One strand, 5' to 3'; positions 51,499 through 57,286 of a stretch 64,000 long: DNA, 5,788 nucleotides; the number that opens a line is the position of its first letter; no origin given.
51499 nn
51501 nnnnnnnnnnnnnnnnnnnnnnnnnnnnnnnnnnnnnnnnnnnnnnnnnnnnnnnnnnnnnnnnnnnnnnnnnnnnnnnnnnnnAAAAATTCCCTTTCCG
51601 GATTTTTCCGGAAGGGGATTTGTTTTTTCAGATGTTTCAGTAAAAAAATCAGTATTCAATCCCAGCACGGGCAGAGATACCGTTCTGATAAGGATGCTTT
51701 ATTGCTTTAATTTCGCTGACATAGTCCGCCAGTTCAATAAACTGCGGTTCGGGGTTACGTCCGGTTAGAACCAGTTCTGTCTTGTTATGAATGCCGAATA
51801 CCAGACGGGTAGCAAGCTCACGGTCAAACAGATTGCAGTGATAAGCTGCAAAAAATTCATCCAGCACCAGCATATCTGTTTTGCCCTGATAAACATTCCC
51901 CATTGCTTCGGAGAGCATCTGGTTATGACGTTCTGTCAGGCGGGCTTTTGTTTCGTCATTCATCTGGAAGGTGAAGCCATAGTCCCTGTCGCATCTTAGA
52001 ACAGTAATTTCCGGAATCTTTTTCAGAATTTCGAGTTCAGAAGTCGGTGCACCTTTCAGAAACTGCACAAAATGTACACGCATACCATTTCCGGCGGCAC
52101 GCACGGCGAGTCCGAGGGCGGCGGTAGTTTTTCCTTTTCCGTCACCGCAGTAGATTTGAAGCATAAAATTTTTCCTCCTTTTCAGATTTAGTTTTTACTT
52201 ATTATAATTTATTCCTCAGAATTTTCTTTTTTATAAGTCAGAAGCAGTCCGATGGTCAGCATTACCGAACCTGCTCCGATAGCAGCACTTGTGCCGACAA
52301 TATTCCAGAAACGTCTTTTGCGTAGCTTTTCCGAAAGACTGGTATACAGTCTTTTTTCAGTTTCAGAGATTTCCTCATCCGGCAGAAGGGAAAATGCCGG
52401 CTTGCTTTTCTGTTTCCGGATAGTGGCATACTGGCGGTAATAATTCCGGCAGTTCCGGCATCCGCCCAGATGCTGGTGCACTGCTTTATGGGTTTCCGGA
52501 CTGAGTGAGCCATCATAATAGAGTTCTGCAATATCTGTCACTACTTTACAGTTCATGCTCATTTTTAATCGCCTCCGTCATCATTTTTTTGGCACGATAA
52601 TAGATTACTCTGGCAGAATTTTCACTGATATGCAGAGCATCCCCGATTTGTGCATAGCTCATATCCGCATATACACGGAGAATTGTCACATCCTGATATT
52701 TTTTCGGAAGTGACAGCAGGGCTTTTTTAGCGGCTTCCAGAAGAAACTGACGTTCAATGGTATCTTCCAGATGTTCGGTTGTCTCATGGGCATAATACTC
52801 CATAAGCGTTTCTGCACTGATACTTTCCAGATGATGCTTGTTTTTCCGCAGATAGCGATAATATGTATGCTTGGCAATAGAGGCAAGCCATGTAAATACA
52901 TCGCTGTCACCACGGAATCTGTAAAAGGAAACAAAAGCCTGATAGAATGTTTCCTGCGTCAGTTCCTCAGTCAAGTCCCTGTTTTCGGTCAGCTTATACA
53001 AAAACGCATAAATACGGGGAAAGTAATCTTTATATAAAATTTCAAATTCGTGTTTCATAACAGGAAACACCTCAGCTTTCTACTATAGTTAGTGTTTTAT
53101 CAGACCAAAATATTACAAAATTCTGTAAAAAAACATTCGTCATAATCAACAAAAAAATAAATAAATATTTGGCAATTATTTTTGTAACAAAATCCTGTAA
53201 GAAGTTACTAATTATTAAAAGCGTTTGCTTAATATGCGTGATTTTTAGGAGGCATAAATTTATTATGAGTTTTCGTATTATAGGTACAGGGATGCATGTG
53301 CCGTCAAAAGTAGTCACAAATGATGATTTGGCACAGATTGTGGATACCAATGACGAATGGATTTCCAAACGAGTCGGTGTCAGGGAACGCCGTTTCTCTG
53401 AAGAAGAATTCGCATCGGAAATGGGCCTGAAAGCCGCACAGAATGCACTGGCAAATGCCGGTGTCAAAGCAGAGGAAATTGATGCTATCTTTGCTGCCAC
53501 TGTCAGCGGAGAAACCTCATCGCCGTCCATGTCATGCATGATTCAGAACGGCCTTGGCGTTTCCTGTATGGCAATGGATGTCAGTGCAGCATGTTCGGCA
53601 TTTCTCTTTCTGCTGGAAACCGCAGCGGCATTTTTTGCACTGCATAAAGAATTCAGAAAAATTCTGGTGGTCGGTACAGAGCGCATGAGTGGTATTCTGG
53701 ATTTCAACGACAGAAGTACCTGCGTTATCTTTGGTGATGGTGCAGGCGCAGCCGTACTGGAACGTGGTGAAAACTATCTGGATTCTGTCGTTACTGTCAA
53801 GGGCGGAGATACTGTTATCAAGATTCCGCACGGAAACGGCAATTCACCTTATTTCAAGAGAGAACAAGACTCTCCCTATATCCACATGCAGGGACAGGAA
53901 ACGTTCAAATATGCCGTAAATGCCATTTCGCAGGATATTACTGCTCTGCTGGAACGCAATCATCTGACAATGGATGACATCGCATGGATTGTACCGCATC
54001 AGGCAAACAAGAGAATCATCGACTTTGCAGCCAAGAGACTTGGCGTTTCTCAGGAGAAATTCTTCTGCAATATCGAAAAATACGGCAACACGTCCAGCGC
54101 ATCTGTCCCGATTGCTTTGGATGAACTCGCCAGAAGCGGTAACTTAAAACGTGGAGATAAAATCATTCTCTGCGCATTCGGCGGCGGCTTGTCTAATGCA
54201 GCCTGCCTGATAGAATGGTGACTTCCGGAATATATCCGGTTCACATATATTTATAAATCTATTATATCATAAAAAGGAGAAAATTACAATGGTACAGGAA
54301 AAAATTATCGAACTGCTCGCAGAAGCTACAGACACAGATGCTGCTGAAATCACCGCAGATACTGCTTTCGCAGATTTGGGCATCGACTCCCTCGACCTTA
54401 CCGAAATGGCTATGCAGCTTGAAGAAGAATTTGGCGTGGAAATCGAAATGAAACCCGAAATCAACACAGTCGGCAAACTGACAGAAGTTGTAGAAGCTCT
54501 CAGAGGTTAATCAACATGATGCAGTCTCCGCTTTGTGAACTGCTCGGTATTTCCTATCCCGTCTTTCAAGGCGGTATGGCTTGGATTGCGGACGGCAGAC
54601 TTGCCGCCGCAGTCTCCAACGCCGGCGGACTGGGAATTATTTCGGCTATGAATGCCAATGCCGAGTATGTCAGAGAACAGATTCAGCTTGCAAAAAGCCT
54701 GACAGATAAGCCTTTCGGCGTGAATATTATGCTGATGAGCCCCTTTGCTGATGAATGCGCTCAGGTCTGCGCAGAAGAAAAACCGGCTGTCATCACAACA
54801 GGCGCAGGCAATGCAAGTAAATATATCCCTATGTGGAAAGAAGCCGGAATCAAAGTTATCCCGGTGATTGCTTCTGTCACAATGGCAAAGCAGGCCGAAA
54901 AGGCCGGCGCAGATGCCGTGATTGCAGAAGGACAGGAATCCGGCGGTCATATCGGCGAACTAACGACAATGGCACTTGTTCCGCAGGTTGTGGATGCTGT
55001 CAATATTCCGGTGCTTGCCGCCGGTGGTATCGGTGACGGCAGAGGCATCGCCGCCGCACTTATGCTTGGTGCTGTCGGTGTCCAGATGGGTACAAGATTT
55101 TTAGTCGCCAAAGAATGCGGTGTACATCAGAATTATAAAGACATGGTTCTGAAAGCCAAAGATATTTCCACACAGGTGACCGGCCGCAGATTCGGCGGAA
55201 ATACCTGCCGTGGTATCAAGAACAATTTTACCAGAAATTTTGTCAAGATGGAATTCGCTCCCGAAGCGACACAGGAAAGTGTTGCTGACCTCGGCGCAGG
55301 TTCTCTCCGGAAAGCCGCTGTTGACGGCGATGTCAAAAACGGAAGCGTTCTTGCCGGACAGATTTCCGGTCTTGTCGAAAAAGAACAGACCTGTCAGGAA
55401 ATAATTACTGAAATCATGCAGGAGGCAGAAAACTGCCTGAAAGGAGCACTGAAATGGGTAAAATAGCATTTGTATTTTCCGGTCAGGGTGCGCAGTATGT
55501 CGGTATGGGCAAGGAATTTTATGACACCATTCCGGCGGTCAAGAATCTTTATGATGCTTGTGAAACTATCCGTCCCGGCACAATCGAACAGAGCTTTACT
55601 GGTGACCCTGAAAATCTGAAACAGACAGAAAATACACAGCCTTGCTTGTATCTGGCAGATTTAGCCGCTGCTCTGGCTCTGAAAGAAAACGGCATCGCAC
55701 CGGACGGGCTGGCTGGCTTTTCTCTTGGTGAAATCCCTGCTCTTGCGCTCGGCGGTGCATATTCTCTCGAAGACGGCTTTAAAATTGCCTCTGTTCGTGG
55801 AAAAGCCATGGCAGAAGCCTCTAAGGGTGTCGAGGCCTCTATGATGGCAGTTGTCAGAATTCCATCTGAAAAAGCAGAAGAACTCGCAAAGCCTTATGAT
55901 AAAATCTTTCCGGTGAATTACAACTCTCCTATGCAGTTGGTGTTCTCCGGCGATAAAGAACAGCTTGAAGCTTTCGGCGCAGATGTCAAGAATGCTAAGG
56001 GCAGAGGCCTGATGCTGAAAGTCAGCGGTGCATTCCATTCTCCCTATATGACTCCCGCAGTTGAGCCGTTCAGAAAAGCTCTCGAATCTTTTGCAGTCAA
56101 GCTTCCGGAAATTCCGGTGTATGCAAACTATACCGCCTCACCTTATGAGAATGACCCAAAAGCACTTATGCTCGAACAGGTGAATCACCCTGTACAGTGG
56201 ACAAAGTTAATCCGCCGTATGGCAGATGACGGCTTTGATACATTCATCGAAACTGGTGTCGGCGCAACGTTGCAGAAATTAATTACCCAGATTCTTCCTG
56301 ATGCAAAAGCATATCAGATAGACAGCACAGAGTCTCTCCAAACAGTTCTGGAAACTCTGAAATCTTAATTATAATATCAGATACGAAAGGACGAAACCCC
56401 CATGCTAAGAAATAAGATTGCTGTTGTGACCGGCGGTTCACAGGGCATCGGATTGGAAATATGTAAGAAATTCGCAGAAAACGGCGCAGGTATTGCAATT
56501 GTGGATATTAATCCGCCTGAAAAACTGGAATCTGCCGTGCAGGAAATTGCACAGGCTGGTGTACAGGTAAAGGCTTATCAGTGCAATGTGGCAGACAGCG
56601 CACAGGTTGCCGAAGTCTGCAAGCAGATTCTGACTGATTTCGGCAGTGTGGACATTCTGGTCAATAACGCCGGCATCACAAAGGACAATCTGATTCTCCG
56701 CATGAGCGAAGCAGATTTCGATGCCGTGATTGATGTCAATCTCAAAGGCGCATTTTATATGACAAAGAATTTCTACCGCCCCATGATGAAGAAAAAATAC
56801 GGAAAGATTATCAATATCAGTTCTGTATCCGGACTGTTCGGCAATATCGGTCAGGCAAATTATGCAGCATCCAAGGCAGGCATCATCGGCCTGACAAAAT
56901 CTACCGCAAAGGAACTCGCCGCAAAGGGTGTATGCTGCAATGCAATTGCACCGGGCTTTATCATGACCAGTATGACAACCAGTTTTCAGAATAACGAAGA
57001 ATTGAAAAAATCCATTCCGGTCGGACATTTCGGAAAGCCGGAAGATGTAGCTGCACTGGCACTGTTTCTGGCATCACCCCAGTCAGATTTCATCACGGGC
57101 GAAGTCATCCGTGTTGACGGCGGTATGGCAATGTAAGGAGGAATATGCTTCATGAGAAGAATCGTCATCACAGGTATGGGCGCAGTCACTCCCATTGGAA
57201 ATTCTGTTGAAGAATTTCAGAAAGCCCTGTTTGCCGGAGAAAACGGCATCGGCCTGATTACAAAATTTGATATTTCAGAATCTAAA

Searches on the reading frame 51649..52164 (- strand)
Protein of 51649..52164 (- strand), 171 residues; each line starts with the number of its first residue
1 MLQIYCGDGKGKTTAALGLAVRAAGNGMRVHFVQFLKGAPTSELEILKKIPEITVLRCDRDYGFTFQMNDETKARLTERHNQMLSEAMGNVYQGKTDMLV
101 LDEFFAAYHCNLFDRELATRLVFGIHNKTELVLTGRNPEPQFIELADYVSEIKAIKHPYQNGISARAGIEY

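Call 7: search_protein_families(library=pfam, proteins=[window:51649-52164:-], max_evalue=0.001)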
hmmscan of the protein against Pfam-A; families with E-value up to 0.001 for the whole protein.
window:51649-52164:- (171 aa): 1 family
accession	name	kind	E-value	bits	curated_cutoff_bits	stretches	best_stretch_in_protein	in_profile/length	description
PF02572.21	CobA_CobO_BtuR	-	3e-55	187.5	25.7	1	1-171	4-172/172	ATP:corrinoid adenosyltransferase BtuR/CobO/CobP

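Call 53: find_encoding_contigs(protein=window:51649-52164:-, flank=7000, max_places=10)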
Protein window:51649-52164:- (171 aa): 6 contigs read that carry it; 5 places shown.
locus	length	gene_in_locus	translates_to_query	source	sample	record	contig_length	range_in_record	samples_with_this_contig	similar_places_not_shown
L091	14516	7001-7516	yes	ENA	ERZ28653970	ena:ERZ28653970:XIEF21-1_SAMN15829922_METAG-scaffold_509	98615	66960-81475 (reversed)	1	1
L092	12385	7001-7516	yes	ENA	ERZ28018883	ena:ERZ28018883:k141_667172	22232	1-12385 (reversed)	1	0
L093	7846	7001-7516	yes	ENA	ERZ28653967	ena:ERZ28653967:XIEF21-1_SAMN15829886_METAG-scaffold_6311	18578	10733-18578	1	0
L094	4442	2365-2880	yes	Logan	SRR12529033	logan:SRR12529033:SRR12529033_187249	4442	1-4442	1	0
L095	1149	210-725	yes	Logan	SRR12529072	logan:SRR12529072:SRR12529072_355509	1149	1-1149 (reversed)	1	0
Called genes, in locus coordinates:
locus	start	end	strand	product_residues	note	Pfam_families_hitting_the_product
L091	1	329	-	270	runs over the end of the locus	PF01039:Carboxyl_trans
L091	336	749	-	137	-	PF22817:ApeP-like (weak), PF07977:FabA, PF22818:ApeI-like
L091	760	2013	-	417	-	PF00109:ketoacyl-synt, PF02801:Ketoacyl-synt_C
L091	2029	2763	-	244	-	PF00106:adh_short, PF08659:KR, PF23441:SDR (weak), PF13561:adh_short_C2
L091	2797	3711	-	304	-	PF00698:Acyl_transf_1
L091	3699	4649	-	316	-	PF00478:IMPDH (faint), PF03060:NMO, PF05690:ThiG (faint), PF01070:FMN_dh (weak)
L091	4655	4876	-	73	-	PF00550:PP-binding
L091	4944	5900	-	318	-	PF00108:Thiolase_N (weak), PF08545:ACP_syn_III, PF08541:ACP_syn_III_C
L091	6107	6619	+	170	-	PF04542:Sigma70_r2, PF08281:Sigma70_r4_2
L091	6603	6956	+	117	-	PF13490:zf-HC2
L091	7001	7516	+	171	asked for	PF02572:CobA_CobO_BtuR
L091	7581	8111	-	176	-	PF07963:N_methyl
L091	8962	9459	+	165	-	PF07963:N_methyl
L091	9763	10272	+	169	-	PF07963:N_methyl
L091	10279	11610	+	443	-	PF04932:Wzy_C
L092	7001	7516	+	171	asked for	PF02572:CobA_CobO_BtuR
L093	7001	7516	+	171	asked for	PF02572:CobA_CobO_BtuR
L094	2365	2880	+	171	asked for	PF02572:CobA_CobO_BtuR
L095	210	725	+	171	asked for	PF02572:CobA_CobO_BtuR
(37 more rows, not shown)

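Call 54: find_homologous_proteins(query=window:51649-52164:-, max_evalue=1e-60)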
Query window:51649-52164:- (171 aa): 123 proteins with E <= 1e-60 among 8000 candidates; the best 120 are listed.
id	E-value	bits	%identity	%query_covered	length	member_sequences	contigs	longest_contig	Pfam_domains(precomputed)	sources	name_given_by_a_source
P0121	2.0e-109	381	99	100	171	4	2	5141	PF02572.22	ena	-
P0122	6.6e-97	340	88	100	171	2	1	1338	PF02572.22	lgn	-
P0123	1.7e-94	332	85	100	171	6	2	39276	PF02572.22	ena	-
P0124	1.7e-94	332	87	100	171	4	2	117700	PF02572.22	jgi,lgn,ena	-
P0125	6.3e-93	327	85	100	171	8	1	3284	PF02572.22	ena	-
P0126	8.1e-93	327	85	100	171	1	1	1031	PF02572.22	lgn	-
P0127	8.1e-93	327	84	100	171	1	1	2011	PF02572.22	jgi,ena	-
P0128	4.3e-92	324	84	100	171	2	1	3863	PF02572.22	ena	-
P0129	2.9e-91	322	83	100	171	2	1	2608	PF02572.22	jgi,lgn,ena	-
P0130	8.1e-91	320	82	100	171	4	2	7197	PF02572.22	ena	-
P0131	1.1e-90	320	82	100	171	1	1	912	PF02572.22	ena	-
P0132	1.5e-89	316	82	100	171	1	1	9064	PF02572.22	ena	-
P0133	5.5e-89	314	80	100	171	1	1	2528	PF02572.22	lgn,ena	-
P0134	1.0e-87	310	81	100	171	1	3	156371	PF02572.22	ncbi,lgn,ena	-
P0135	3.6e-86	305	79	100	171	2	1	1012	PF02572.22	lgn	-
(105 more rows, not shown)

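Call 55: find_encoding_contigs(protein=P0124, flank=8000, max_places=2)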
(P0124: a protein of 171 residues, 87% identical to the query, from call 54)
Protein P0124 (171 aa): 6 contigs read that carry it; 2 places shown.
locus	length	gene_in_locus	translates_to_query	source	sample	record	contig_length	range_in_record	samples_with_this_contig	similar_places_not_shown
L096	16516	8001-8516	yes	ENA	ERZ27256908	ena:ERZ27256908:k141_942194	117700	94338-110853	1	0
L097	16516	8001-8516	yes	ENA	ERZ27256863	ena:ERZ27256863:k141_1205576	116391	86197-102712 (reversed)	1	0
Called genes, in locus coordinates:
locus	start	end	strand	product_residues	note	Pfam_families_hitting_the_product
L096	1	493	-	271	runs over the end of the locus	PF03255:ACCA, PF01039:Carboxyl_trans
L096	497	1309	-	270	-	PF01039:Carboxyl_trans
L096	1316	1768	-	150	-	PF22817:ApeP-like (weak), PF07977:FabA, PF22818:ApeI-like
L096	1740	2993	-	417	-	PF00109:ketoacyl-synt, PF02801:Ketoacyl-synt_C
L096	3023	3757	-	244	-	PF00106:adh_short, PF08659:KR, PF13561:adh_short_C2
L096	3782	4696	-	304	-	PF00698:Acyl_transf_1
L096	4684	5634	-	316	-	PF00478:IMPDH (faint), PF03060:NMO, PF01070:FMN_dh (weak)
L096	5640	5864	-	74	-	PF00550:PP-binding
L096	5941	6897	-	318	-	PF00108:Thiolase_N (faint), PF08545:ACP_syn_III, PF08541:ACP_syn_III_C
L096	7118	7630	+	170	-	PF04542:Sigma70_r2, PF08281:Sigma70_r4_2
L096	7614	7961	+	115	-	PF13490:zf-HC2 (weak)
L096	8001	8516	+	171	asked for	PF02572:CobA_CobO_BtuR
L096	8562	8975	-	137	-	PF13470:PIN_3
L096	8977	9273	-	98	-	PF04221:RelB (weak)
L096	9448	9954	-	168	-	PF07963:N_methyl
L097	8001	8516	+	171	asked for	PF02572:CobA_CobO_BtuR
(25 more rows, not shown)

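Call 56: find_encoding_contigs(protein=P0123, flank=8000, max_places=2)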
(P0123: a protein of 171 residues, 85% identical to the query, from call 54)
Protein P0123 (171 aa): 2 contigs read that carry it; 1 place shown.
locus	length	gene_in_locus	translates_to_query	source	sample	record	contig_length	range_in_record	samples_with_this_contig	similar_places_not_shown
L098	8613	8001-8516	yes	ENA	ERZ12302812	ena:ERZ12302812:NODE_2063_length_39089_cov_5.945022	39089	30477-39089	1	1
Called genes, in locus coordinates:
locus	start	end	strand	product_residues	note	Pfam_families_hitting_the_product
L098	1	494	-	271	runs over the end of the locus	PF03255:ACCA, PF01039:Carboxyl_trans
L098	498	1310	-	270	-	PF01039:Carboxyl_trans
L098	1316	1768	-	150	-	PF22817:ApeP-like (weak), PF07977:FabA, PF22818:ApeI-like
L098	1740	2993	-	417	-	PF00109:ketoacyl-synt, PF02801:Ketoacyl-synt_C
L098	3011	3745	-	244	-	PF00106:adh_short, PF08659:KR, PF23441:SDR (weak), PF13561:adh_short_C2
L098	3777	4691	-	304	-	PF00698:Acyl_transf_1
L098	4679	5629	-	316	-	PF00478:IMPDH (faint), PF03060:NMO, PF05690:ThiG (faint), PF01070:FMN_dh (weak)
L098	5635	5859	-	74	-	PF23297:ACP_SdgA_C (weak), PF00550:PP-binding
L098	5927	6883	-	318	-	PF00108:Thiolase_N (weak), PF08545:ACP_syn_III, PF08541:ACP_syn_III_C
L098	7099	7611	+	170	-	PF04542:Sigma70_r2, PF08281:Sigma70_r4_2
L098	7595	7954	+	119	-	PF13490:zf-HC2 (weak)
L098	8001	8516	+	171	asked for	PF02572:CobA_CobO_BtuR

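Call 57: find_encoding_contigs(protein=P0134, flank=8000, max_places=2)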
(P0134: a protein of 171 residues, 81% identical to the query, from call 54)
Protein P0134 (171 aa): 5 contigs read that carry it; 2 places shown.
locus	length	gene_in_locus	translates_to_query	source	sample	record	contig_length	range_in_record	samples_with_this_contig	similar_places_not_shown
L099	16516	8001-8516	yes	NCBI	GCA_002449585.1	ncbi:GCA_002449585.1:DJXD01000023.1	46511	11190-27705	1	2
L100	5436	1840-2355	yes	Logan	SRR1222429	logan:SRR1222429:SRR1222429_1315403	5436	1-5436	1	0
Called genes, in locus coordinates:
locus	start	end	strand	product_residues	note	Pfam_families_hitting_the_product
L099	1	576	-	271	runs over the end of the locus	PF03255:ACCA, PF01039:Carboxyl_trans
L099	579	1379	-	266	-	PF01039:Carboxyl_trans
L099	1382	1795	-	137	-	PF22817:ApeP-like (weak), PF07977:FabA, PF22818:ApeI-like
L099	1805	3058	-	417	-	PF00109:ketoacyl-synt, PF02801:Ketoacyl-synt_C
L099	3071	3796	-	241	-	PF00106:adh_short, PF08659:KR, PF13561:adh_short_C2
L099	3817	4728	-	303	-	PF00698:Acyl_transf_1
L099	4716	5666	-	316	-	PF00478:IMPDH (faint), PF03060:NMO, PF01070:FMN_dh (faint)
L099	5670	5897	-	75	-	PF00550:PP-binding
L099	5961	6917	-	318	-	PF00108:Thiolase_N (weak), PF08545:ACP_syn_III, PF08541:ACP_syn_III_C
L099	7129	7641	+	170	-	PF04542:Sigma70_r2, PF08281:Sigma70_r4_2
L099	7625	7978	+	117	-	-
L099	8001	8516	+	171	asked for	PF02572:CobA_CobO_BtuR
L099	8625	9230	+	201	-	PF00376:MerR, PF12728:HTH_17, PF13411:MerR_1, PF00239:Resolvase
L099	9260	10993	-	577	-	-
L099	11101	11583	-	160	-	PF07963:N_methyl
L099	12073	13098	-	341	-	PF00814:TsaD, PF02543:Carbam_trans_N (faint), PF22521:HypF_C_2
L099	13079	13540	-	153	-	PF13673:Acetyltransf_10, PF00583:Acetyltransf_1, PF13508:Acetyltransf_7, PF08445:FR47 (weak)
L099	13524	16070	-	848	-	PF02739:5_3_exonuc_N, PF01367:5_3_exonuc, PF22619:DNA_polI_exo1 (weak), PF00476:DNA_pol_A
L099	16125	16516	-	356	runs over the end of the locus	PF00437:T2SSE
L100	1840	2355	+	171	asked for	PF02572:CobA_CobO_BtuR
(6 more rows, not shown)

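Call 67: search_protein_families(library=pfam, proteins=[L099:9260-10993:-], max_evalue=0.05)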
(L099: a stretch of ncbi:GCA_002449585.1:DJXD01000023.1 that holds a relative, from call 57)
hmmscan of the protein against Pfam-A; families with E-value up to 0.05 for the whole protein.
L099:9260-10993:- (577 aa): 1 family
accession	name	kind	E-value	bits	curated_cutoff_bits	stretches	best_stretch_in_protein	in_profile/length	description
PF03419.18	Peptidase_U4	-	0.0033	17.2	28.4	1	275-386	36-136/284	Sporulation factor SpoIIGA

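Call 68: search_solved_structures(query=L099:9260-10993:-, max_evalue=10)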
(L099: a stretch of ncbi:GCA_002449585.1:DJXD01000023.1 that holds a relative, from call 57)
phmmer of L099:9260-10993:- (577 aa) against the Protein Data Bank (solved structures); distinct sequences matched with E-value up to 10: 0.

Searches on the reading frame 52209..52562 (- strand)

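Call 7: search_protein_families(library=pfam, proteins=[window:52209-52562:-], max_evalue=0.001)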
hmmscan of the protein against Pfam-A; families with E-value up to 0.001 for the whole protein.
window:52209-52562:- (117 aa): 1 family
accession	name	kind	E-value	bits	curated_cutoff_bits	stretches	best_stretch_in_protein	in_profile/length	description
PF13490.11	zf-HC2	-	3.1e-08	34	22.2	1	5-39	1-35/35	Putative zinc-finger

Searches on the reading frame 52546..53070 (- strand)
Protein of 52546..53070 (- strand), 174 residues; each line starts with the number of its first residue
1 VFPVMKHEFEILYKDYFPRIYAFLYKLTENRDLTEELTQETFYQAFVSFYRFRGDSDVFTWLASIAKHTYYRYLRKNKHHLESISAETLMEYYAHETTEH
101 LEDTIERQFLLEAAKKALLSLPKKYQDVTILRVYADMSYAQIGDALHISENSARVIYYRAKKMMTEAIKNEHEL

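Call 7: search_protein_families(library=pfam, proteins=[window:52546-53070:-], max_evalue=0.001)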
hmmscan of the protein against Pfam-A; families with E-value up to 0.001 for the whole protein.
window:52546-53070:- (174 aa): 3 families
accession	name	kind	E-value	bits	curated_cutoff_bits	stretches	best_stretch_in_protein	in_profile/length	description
PF04542.20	Sigma70_r2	-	5.7e-12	45.7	24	1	12-78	1-69/71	Sigma-70 region 2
PF08281.18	Sigma70_r4_2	-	1.7e-10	40.8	25.7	1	113-164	3-54/54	Sigma-70, region 4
PF04545.22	Sigma70_r4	-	7.3e-05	22.6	24.1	1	117-160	1-44/50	Sigma-70, region 4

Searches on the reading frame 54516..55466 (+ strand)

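Call 7: search_protein_families(library=pfam, proteins=[window:54516-55466:+], max_evalue=0.001)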
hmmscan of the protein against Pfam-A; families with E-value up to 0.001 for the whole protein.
window:54516-55466:+ (316 aa): 6 families
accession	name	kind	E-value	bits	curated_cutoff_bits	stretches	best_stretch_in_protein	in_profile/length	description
PF03060.21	NMO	-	1.7e-77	261.5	28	2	84-303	108-331/331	Nitronate monooxygenase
PF00478.31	IMPDH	-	1.1e-07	31.7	25.6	1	3-201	24-245/345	IMP dehydrogenase / GMP reductase domain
PF01070.24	FMN_dh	-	4.9e-06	26.3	24.9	1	118-203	226-313/350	FMN-dependent dehydrogenase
PF05690.20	ThiG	-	2.3e-05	24.3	23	1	110-199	122-211/247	Thiazole biosynthesis protein ThiG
PF04481.18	DUF561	-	0.00043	20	21.6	0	120-221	134-237/243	Protein of unknown function (DUF561)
PF01680.23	SOR_SNZ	-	0.00088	19.6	27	0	115-191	17-95/207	SOR/SNZ family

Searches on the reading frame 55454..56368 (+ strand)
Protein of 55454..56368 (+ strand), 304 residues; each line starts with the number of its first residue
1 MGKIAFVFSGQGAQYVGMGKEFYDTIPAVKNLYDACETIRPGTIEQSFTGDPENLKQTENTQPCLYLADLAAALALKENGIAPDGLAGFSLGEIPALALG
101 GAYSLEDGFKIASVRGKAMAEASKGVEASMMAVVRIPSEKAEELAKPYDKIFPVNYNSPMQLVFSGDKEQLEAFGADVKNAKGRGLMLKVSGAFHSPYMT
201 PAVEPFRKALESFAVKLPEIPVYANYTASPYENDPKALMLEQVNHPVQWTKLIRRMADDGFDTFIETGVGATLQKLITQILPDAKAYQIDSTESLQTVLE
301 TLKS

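Call 8: search_protein_families(library=pfam, proteins=[window:55454-56368:+], max_evalue=0.001)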
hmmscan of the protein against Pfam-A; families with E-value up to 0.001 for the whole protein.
window:55454-56368:+ (304 aa): 1 family
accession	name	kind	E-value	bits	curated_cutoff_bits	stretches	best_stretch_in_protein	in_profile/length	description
PF00698.26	Acyl_transf_1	-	2.4e-38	132.8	32.7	1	6-282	2-280/319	Acyl transferase domain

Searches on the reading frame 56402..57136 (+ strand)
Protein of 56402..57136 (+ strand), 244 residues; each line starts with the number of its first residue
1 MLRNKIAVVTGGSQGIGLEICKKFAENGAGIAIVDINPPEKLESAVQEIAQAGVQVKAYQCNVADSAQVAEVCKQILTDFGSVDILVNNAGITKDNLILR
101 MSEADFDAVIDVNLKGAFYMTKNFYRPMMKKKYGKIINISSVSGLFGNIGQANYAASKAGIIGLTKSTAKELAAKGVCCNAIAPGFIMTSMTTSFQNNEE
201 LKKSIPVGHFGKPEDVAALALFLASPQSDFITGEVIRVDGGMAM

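Call 8: search_protein_families(library=pfam, proteins=[window:56402-57136:+], max_evalue=0.001)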
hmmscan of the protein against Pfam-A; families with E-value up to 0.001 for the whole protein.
window:56402-57136:+ (244 aa): 5 families
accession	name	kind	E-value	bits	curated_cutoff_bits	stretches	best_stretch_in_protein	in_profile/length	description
PF13561.12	adh_short_C2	-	2.4e-67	227.4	27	1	14-242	6-235/236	Enoyl-(Acyl carrier protein) reductase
PF00106.31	adh_short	-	8.3e-63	211.8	26.6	1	5-199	1-194/195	short chain dehydrogenase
PF08659.16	KR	-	1e-25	91.1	22.6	1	8-164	4-159/180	KR domain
PF23441.1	SDR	-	3.7e-06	26.9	27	1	3-242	6-255/258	SDR-like rossmann domain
PF01073.25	3Beta_HSD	-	0.0001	21.9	22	1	8-151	1-126/280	3-beta hydroxysteroid dehydrogenase/isomerase family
